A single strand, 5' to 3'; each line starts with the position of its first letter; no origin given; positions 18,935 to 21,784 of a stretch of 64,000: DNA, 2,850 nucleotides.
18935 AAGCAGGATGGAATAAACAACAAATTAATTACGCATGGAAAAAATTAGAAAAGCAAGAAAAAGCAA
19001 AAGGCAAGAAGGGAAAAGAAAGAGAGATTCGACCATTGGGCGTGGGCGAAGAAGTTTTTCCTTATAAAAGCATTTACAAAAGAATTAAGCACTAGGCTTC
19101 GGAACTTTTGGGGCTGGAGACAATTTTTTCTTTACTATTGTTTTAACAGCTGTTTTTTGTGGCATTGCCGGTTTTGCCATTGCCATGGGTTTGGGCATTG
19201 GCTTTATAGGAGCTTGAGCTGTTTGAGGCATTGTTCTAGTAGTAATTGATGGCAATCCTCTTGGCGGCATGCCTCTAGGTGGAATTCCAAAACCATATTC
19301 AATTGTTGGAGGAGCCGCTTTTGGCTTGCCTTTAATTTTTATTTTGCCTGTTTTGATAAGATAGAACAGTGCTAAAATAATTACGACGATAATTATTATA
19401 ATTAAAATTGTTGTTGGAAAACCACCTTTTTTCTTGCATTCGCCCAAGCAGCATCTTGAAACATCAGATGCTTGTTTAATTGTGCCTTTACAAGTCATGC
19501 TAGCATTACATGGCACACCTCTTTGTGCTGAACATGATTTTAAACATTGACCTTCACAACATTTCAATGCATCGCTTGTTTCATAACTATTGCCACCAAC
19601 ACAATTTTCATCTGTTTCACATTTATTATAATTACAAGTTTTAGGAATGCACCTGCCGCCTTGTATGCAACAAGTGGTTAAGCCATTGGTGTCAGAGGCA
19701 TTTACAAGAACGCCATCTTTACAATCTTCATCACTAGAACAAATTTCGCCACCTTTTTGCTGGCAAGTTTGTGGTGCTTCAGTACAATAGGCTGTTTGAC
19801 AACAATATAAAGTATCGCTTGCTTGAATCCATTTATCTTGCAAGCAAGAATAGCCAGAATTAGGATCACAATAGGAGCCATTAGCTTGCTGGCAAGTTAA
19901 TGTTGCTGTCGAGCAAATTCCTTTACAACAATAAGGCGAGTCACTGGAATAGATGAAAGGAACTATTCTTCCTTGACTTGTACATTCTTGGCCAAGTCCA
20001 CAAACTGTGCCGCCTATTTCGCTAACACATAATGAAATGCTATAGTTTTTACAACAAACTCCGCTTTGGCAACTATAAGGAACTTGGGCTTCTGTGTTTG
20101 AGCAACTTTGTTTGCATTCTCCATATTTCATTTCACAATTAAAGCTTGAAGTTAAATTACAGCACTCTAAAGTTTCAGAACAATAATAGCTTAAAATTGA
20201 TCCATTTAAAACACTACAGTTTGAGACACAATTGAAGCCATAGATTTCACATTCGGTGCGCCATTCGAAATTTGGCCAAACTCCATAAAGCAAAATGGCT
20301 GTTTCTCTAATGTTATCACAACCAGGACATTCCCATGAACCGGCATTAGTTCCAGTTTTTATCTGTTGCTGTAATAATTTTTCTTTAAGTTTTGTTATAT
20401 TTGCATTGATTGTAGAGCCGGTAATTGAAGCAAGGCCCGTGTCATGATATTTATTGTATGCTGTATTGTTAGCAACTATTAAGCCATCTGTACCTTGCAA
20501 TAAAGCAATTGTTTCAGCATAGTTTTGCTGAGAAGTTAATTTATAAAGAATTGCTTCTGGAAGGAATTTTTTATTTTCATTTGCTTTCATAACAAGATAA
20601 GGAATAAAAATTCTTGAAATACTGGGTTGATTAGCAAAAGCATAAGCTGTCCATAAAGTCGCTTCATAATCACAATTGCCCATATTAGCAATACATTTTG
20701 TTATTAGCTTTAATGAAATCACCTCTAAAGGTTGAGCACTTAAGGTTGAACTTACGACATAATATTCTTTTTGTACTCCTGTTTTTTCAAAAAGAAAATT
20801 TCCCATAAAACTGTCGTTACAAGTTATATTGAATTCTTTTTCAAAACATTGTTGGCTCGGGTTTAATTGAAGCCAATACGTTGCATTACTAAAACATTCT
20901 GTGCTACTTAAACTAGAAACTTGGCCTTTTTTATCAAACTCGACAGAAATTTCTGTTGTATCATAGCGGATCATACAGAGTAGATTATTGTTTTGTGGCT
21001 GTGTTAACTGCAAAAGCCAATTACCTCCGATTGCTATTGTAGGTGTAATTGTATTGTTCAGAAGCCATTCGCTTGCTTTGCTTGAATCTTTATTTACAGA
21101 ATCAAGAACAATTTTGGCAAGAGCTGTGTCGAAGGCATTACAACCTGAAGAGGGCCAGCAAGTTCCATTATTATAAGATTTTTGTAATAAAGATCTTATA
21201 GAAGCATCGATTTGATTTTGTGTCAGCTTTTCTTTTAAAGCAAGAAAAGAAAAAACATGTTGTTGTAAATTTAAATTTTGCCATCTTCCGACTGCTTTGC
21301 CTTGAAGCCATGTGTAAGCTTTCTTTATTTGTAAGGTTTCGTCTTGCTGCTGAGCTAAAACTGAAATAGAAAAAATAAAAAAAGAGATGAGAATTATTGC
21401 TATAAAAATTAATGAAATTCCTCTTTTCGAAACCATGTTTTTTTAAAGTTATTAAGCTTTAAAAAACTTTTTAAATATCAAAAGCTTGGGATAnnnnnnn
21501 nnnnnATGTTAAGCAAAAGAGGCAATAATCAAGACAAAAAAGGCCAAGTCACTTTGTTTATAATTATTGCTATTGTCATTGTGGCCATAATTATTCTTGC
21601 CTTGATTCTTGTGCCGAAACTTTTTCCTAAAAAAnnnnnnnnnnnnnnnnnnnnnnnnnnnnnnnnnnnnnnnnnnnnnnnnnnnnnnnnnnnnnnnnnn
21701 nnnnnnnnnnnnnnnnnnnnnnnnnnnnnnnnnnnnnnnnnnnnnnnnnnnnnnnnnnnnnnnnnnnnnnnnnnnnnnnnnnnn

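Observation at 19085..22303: Class III (prepilin-type) signal peptides on large proteins, far from any prepilin peptidase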

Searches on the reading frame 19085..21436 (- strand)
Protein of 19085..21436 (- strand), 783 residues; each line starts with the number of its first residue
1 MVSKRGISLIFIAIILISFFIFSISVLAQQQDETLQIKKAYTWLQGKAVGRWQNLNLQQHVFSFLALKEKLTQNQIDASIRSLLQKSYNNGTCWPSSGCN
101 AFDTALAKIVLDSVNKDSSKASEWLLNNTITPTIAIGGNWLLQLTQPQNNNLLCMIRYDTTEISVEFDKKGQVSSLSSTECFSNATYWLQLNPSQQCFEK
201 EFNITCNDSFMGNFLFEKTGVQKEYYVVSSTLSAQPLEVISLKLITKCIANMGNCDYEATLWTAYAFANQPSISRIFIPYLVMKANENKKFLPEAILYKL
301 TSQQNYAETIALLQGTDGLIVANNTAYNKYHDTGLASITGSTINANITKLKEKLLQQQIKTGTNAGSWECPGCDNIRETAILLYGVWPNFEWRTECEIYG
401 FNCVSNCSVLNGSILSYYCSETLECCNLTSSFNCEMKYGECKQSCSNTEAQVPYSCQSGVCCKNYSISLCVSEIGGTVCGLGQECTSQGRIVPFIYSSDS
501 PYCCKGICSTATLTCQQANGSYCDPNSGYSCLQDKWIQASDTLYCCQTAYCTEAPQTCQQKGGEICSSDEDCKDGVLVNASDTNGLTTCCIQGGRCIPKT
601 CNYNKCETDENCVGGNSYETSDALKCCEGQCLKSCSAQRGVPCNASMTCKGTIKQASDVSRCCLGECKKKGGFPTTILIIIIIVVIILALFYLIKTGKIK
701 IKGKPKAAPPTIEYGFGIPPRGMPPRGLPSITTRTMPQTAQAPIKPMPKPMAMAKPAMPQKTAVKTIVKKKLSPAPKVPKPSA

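Call 6: search_protein_families(library=pfam, proteins=[window:19085-21436:-], max_evalue=0.01)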
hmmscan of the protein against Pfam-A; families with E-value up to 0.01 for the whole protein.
window:19085-21436:- (783 aa): 0 families

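Call 37: find_homologous_proteins(query=window:19085-21436:-, max_evalue=0.00001)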
Query window:19085-21436:- (783 aa): 31 proteins with E <= 0.00001 among 7895 candidates.
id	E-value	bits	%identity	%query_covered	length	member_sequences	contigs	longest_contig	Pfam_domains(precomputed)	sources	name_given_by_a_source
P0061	0.0e+0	1803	99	100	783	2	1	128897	-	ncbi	ncbi:MAG: hypothetical protein QW484_02935 [Candidatus Pacearchaeota archaeon]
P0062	0.0e+0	1213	69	97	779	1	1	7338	-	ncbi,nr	ncbi:MAG: hypothetical protein N3G19_02840 [Candidatus Pacearchaeota archaeon]|nr:hypothetical prote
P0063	0.0e+0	1208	71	92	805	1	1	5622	-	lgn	-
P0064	0.0e+0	1164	67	99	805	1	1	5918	-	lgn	-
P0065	2.4e-284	964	55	99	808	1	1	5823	-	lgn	-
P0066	1.2e-280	951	57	97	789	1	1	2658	-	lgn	-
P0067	3.5e-263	894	54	100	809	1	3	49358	-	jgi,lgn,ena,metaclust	metaclust:\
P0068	4.0e-263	893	54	94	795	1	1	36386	-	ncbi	ncbi:MAG: hypothetical protein ACPLXC_02210 [Candidatus Pacearchaeota archaeon]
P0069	4.3e-253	860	53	94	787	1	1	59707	-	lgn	-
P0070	5.7e-250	850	54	93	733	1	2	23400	-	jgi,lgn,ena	-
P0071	5.1e-249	847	53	94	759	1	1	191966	-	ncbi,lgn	-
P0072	3.8e-248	844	54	93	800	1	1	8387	-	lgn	-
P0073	3.7e-228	778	48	91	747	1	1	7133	-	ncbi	-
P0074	1.5e-224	766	53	86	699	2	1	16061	-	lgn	-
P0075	4.1e-219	748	45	99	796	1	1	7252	-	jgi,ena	-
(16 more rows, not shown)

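Call 39: search_protein_families(library=ncbifam, proteins=[window:19085-21436:-], max_evalue=0.01)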
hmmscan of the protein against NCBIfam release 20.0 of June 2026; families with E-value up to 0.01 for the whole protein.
window:19085-21436:- (783 aa): 0 families

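Call 83: predict_structure(alignment_id=A3)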
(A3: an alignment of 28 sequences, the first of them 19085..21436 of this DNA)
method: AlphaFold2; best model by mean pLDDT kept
length: 783 residues; sequences in the alignment: 28
mean_pLDDT: 81.0   pTM: 0.56
mean pLDDT of the five models: 81.0, 79.6, 78.8, 78.6, 78.2
residues with pLDDT >= 90: 273; 70-90: 382; 50-70: 42; < 50: 86
segments of 3 or more residues with pLDDT < 50: 700-742, 744-783
pLDDT, mean of each block of 10 residues (from residue 1): 61 82 73 84 87 92 94 85 92 92 98 96 97 75 88 93 93 89 92 84 95 90 86 95 92 94 97 93 94 97 95 95 96 97 95 90 72 93 92 69 73 76 73 81 88 83 86 81 79 83 85 87 88 86 89 87 88 87 82 86 84 81 83 81 78 86 80 63 81 65 42 36 39 33 39 38 37 42 39
secondary structure, 60 per line:
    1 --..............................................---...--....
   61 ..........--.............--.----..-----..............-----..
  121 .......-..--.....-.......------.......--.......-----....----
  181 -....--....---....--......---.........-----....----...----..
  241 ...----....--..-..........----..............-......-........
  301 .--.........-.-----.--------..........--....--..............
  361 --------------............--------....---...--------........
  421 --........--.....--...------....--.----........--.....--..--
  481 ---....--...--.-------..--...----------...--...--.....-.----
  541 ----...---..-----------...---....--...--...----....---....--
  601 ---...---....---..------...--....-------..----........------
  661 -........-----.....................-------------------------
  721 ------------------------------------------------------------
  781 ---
elements in order (helices of 4 or more, strands of 3 or more residues): H3-48 H57-70 H73-85 H101-113 H119-127 H133-137 E139-145 E152-158 E161-167 E173-176 E182-185 E188-191 H195-198 E201-206 E210-218 E224-227 E232-234 E239-243 E248-251 H257-266 H271-284 H286-291 H293-301 H304-312 H329-338 H341-344 H347-360 H375-386 H395-398 E402-404 E413-420 E423-427 H434-437 E440-442 E449-452 E460-464 H470-474 E484-487 E490-492 E507-509 E520-522 E545-547 E564-566 E570-573 E576-578 E588-591 E595-598 E604-606 E610-613 E625-627 E630-633 E647-654 E662-669 H675-695

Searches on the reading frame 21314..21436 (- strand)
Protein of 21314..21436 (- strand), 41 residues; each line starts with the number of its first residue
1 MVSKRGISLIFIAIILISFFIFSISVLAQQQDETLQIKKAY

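Call 51: search_protein_families(library=pfam, proteins=[window:21314-21436:-], max_evalue=10)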
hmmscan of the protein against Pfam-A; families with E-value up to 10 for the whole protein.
seq(41 aa): 1 family
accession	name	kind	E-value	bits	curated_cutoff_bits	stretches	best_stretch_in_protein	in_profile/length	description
PF10140.15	YukC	-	0.083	12.2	27.4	1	6-41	197-232/357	WXG100 protein secretion system (Wss), protein YukC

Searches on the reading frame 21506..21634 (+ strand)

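Call 51: search_protein_families(library=pfam, proteins=[window:21506-21634:+], max_evalue=10)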
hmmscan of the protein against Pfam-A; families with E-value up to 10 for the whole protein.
seq(43 aa): 8 families
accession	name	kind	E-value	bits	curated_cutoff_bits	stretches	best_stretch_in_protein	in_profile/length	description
PF10661.14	EssA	-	0.00019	21.8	24.1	1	8-40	115-147/147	WXG100 protein secretion system (Wss), protein EssA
PF17280.7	DUF5345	-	0.00087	19.8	27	1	15-40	41-66/77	Family of unknown function (DUF5345)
PF11174.13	DUF2970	-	0.00094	19.4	27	1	10-38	24-53/56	Protein of unknown function (DUF2970)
PF22812.1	CR_prot_dom_plant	-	0.017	16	34.1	1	11-36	35-59/71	Plant cysteine-rich protein domain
PF20185.3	DUF6548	-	0.035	14.4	27.3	1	7-35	133-161/164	Family of unknown function (DUF6548)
PF19658.4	DUF6161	-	0.13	12.2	27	1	3-38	85-120/216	Family of unknown function (DUF6161)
PF15102.11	TMEM154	-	0.15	12.3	30.3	1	6-36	52-82/153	TMEM154 protein family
PF12669.12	FeoB_associated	-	5.6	7.8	27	1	19-34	3-18/44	FeoB-associated Cys-rich membrane protein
